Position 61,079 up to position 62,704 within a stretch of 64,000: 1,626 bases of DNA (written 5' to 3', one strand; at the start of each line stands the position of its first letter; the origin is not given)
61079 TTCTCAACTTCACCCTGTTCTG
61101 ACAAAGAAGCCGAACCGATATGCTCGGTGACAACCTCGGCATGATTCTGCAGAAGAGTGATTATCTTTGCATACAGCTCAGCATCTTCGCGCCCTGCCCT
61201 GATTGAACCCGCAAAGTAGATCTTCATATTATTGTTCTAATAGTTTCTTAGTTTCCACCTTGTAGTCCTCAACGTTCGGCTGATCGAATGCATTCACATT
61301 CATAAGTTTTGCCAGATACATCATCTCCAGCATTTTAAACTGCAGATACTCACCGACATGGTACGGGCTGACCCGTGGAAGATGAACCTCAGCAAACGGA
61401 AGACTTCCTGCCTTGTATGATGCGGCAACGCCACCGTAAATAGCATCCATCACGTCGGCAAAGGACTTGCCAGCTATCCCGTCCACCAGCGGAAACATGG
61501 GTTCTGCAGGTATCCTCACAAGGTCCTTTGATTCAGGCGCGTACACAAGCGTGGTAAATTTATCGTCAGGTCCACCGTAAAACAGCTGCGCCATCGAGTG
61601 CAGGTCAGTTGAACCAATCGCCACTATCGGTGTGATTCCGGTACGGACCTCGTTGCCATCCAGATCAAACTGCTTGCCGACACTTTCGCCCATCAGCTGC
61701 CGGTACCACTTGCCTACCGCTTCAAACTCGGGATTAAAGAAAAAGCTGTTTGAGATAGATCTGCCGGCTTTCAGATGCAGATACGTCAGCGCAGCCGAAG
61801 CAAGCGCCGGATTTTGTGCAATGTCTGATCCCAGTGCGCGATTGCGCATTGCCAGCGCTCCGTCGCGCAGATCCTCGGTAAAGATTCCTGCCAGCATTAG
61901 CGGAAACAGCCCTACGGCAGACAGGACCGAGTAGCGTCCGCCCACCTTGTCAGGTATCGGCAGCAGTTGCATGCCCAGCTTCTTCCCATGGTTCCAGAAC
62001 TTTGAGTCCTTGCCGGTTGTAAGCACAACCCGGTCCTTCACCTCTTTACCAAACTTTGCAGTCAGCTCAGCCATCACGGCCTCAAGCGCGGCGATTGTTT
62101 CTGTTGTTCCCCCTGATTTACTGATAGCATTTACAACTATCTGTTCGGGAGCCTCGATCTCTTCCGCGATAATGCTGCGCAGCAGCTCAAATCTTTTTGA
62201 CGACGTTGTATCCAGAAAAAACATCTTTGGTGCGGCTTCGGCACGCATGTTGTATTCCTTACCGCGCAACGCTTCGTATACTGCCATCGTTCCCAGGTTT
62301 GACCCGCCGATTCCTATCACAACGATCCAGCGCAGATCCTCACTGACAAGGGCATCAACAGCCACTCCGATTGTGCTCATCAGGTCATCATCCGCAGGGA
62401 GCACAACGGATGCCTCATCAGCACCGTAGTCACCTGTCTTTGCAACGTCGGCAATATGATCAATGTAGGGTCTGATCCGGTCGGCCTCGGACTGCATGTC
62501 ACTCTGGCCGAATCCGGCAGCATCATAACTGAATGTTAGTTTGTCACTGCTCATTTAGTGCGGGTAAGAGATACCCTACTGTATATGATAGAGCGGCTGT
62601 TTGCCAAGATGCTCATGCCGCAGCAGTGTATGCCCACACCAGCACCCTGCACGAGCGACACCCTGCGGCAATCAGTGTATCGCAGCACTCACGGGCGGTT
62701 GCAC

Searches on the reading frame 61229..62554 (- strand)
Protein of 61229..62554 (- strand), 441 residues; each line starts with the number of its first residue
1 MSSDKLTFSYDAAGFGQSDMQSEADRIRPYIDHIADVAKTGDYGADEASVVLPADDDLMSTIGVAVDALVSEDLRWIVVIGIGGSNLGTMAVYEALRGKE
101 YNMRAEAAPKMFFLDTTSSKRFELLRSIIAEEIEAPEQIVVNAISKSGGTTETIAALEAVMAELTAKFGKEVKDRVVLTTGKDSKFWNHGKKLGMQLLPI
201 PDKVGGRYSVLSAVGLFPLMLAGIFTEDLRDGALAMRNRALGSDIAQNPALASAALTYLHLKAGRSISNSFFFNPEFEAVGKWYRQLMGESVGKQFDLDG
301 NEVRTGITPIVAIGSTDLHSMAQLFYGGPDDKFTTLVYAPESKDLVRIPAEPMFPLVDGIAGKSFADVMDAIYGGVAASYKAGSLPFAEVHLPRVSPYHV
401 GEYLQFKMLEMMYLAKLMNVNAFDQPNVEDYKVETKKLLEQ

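Call 73: find_encoding_contigs(protein=window:61229-62554:-, flank=10000, max_places=2)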
Protein window:61229-62554:- (441 aa): 5 contigs read that carry it; 2 places shown.
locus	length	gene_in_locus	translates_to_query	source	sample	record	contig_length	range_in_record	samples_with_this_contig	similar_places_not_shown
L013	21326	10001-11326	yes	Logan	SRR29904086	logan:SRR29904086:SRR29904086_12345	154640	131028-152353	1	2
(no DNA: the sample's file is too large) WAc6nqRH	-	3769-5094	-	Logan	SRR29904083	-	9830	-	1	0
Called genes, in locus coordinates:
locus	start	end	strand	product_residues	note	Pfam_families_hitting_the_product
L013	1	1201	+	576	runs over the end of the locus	PF00133:tRNA-synt_1, PF09334:tRNA-synt_1g, PF00133:tRNA-synt_1 (weak), PF19303:Anticodon_3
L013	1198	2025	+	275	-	PF01026:TatD_DNase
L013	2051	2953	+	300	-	PF02518:HATPase_c (weak)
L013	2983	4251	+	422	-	-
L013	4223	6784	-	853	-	PF00133:tRNA-synt_1, PF09334:tRNA-synt_1g (faint), PF08264:Anticodon_1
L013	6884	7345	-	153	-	PF00293:NUDIX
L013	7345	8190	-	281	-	PF01488:Shikimate_DH (faint)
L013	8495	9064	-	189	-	PF03853:YjeF_N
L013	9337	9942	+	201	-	PF18912:DZR_2 (weak), PF00156:Pribosyltran (weak)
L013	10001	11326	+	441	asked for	PF00342:PGI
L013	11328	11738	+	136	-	PF05014:Nuc_deoxyrib_tr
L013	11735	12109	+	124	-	PF05014:Nuc_deoxyrib_tr (weak)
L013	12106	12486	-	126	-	-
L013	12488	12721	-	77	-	-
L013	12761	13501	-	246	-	PF20434:BD-FAE (faint), PF00561:Abhydrolase_1, PF02129:Peptidase_S15 (weak), PF12146:Hydrolase_4 (weak), PF20408:Abhydrolase_11 (faint), PF12697:Abhydrolase_6 (faint), PF00326:Peptidase_S9 (weak), PF12146:Hydrolase_4 (weak)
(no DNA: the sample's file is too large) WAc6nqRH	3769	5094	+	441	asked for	PF00342:PGI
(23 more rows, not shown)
